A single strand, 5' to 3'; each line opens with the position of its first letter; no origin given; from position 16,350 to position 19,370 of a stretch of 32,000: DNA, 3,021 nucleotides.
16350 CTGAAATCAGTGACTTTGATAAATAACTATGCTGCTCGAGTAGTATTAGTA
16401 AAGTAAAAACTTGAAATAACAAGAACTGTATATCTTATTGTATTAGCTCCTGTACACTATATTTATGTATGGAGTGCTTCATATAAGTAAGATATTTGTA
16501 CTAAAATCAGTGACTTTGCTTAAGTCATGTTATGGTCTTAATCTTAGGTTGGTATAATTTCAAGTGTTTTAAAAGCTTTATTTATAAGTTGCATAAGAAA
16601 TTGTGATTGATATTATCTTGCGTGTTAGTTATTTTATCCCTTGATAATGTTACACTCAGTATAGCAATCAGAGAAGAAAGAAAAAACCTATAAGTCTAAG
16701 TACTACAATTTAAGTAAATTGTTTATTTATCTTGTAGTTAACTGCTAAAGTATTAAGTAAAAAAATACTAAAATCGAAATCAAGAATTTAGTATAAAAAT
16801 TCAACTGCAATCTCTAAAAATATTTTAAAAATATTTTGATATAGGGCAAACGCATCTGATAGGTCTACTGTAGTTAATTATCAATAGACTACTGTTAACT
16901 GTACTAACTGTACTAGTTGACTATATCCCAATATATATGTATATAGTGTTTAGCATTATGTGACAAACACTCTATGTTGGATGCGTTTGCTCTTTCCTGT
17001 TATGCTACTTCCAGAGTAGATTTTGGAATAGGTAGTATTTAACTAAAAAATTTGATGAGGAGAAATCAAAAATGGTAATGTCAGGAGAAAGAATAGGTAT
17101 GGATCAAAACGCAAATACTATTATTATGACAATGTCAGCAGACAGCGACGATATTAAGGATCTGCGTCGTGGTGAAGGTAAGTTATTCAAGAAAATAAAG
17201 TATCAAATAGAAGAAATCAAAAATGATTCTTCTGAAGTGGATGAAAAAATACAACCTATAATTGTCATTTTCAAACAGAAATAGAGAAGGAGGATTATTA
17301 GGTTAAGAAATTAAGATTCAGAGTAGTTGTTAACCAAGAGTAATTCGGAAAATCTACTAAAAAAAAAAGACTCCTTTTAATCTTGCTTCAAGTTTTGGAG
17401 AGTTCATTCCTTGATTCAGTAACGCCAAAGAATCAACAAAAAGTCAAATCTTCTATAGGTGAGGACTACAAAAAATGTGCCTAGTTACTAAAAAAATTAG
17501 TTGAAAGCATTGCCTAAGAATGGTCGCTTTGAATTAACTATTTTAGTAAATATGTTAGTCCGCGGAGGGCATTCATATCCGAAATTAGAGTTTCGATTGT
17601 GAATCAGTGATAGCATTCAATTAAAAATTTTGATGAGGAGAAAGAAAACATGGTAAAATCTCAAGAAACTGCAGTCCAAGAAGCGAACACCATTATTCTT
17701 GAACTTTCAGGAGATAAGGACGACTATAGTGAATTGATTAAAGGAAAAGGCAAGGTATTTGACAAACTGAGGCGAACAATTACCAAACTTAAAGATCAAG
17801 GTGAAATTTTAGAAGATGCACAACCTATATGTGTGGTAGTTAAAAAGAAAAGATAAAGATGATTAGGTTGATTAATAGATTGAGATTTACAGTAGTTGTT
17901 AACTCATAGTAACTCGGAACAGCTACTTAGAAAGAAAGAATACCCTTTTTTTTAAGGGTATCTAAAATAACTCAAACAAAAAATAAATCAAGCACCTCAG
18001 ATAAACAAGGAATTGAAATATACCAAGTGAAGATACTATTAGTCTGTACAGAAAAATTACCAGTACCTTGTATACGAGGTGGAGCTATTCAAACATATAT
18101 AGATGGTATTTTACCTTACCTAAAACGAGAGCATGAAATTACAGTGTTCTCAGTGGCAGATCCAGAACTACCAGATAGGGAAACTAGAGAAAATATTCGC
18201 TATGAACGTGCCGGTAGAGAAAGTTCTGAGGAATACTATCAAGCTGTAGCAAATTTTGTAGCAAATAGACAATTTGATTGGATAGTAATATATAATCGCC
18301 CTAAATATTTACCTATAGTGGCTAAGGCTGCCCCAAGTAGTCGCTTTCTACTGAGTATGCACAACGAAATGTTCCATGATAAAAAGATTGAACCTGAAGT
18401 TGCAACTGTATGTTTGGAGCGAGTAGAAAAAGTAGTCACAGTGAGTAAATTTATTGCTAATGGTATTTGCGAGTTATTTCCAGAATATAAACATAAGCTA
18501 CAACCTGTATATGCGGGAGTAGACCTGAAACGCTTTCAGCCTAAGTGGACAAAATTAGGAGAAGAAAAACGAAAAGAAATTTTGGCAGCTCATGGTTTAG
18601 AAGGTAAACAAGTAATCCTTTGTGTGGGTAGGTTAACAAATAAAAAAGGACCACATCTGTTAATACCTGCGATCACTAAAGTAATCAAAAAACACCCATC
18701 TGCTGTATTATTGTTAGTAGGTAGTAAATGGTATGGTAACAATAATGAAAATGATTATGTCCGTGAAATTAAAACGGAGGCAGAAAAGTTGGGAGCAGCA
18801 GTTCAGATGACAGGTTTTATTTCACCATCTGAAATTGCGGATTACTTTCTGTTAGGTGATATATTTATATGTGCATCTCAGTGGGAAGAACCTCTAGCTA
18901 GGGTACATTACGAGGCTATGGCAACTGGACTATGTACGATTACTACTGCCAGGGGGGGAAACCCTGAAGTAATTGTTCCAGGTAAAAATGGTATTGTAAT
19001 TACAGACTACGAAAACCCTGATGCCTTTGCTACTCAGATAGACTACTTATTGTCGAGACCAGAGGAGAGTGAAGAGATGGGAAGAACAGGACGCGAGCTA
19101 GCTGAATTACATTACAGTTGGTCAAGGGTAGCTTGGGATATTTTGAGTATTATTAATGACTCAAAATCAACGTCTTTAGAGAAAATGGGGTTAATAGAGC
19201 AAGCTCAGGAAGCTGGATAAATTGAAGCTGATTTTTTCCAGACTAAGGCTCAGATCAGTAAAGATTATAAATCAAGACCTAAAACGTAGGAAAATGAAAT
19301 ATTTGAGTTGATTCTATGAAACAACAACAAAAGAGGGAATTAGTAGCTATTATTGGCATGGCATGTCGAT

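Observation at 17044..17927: Duplicated small-protein cassette whose non-coding flanks contain blocks better conserved than the coding sequence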

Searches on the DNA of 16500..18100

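Call 9: search_rna_families(source=window, start=16500, end=18100, threshold=evalue, max_evalue=10)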
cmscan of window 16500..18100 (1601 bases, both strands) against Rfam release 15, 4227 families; matches with E-value up to 10: 6.
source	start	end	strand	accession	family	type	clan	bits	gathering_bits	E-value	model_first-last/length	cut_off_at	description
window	17584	17649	+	RF02153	NBR2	Gene; lncRNA;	-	28.1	40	0.14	1-63/63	no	Neighbour of BRCA1 gene 2 converved region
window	17004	17074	+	RF02980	freshwater-2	Cis-reg;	-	18.8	49.9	5.8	1-84/84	no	freshwater-2 RNA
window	16659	16723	+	RF02905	sRNA41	Gene; sRNA;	-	17.8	45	8.5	1-113/113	no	Archaeal Small RNA 41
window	17992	18080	-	RF03905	MIR6149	Gene; miRNA;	-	17.2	100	5.9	1-99/99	no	MIR6149 microRNA precursor family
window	16702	16738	+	RF00838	mir-252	Gene; miRNA;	CL00135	16.2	45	9.2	1-77/77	no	mir-252 microRNA precursor family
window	17977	18034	-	RF02189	ST7-OT4_3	Gene; lncRNA;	-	12.6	50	4.2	221-302/302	no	ST7 overlapping transcript 4 conserved region 3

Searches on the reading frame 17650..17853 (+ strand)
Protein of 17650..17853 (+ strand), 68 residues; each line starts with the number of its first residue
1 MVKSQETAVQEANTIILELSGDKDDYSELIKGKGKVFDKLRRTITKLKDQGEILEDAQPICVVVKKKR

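Call 4: search_protein_families(library=pfam, proteins=[window:17650-17853:+], max_evalue=10)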
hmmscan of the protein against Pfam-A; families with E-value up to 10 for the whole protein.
seq(68 aa): 2 families
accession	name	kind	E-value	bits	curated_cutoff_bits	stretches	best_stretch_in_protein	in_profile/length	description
PF19702.4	DUF6200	-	7.9e-16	57.9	26.9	1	3-68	3-72/76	Family of unknown function (DUF6200)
PF22242.1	6PGD_like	-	0.058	14.2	27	1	6-56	19-68/98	6-phosphogluconate dehydrogenase C-terminal domain-like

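Call 71: search_protein_families(library=ncbifam, proteins=[window:17650-17853:+], max_evalue=0.01)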
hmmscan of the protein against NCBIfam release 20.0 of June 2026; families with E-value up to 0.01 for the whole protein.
window:17650-17853:+ (68 aa): 1 family
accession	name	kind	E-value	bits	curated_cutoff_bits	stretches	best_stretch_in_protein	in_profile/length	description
NF002201.0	PRK01064.1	equivalog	0.0012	19.2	85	1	8-43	23-58/78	hypothetical protein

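Call 95: search_protein_families(library=padloc, proteins=[window:17650-17853:+], max_evalue=0.01)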
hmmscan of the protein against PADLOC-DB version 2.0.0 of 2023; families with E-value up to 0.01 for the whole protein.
window:17650-17853:+ (68 aa): 0 families

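Call 96: search_protein_families(library=phrogs, proteins=[window:17650-17853:+], max_evalue=0.01)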
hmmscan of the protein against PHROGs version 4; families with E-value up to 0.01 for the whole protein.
window:17650-17853:+ (68 aa): 0 families

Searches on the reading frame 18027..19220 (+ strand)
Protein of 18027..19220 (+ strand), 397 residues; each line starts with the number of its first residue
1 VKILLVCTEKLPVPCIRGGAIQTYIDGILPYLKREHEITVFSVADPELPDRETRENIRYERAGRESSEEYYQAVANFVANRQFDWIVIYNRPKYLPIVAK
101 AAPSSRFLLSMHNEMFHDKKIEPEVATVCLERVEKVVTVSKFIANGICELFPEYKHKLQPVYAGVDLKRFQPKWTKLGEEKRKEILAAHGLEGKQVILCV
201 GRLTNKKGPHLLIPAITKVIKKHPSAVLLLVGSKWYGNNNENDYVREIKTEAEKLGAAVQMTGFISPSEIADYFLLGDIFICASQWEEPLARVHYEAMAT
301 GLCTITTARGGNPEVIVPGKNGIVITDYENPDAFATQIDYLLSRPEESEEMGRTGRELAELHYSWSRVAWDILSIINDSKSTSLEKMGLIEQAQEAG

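Call 11: search_protein_families(library=pfam, proteins=[window:18027-19220:+], max_evalue=0.001)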
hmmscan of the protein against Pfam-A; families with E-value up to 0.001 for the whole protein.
window:18027-19220:+ (397 aa): 5 families
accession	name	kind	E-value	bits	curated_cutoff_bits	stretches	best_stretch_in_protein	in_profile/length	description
PF00534.26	Glycos_transf_1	-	2.3e-38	131.8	26.4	1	182-357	2-171/172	Glycosyl transferases group 1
PF13692.12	Glyco_trans_1_4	-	7.2e-28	98.1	27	1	195-343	2-141/142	Glycosyl transferases group 1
PF13524.12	Glyco_trans_1_2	-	3e-10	40.6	25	1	221-373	10-143/144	Glycosyl transferase-like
PF13439.12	Glyco_transf_4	-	8.1e-07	29.7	28.5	1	22-169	5-170/170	Glycosyltransferase Family 4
PF13579.12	Glyco_trans_4_4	-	0.00022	22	29.7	1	19-147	1-142/158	Glycosyl transferase 4-like domain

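Call 71: search_protein_families(library=ncbifam, proteins=[window:18027-19217:+], max_evalue=0.01)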
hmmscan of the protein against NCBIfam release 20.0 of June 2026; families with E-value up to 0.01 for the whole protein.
window:18027-19217:+ (397 aa): 33 families (the best 25 are shown)
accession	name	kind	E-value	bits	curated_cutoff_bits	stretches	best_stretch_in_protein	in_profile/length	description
NF012028.0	PRK15484.1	subfamily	1.9e-28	99.7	618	1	79-371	96-370/380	lipopolysaccharide N-acetylglucosaminyltransferase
TIGR02149.1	glgA_Coryne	subfamily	2.9e-27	95.8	302.4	1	129-374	141-385/391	glycogen synthase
NF041876.1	EPS_EpsE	equivalog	1.9e-25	89.9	400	1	182-369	202-386/389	exopolysaccharide biosynthesis GT4 family glycosyltransferase EpsE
TIGR03449.1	mycothiol_MshA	equivalog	4.7e-21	75.1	462.5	1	144-377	176-401/406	D-inositol-3-phosphate glycosyltransferase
TIGR03088.1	stp2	hypoth_equivalog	6.7e-21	74.7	409.05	1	133-370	137-364/374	TIGR03088 family PEP-CTERM/XrtA system glycosyltransferase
TIGR04063.1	stp3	hypoth_equivalog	2.8e-19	69.3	442.05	1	124-367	149-383/397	TIGR04063 family PEP-CTERM/XrtA system glycosyltransferase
TIGR04157.1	glyco_rSAM_CFB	subfamily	6.3e-19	68.2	400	1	127-369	164-399/406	TIGR04157 family glycosyltransferase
NF038295.1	EPS_HpsP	equivalog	5.1e-16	58.6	550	1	189-376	201-384/388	hormogonium polysaccharide biosynthesis glycosyltransferase HpsP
TIGR03999.1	thiol_BshA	equivalog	1.7e-15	56.8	273.7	1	124-366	136-360/375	N-acetyl-alpha-D-glucosaminyl L-malate synthase BshA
TIGR04047.1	MSMEG_0565_glyc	hypoth_equivalog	3.6e-15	55.9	259.85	1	126-371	132-366/373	MSMEG_0565 family glycosyltransferase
NF053787.1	GlcN_PG_synth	equivalog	8e-15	54.5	480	1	131-373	142-353/361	N-acetylglucosaminyl phosphatidylglycerol synthase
NF047684.1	TeichurnBiosyTuaC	equivalog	5.4e-14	51.9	550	1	130-367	162-377/391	teichuronic acid biosynthesis protein TuaC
NF038229.1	Glyco4_Geo_Pelo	equivalog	7e-14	51.6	400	1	124-375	101-332/338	GPMC system family 4 glycosyltransferase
TIGR02472.1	sucr_P_syn_N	equivalog_domain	3.5e-09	36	576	1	129-368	181-430/439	sucrose-phosphate synthase, putative, glycosyltransferase domain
NF053513.1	Gtran_IagA_BgsA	equivalog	1.4e-08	34.2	460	1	153-305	124-263/333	LTA glycolipid anchor biosynthesis glycosyltransferase, IagA/BgsA family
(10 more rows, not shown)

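Call 95: search_protein_families(library=padloc, proteins=[window:18027-19217:+], max_evalue=0.01)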
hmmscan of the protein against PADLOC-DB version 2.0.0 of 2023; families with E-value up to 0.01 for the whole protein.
window:18027-19217:+ (397 aa): 0 families
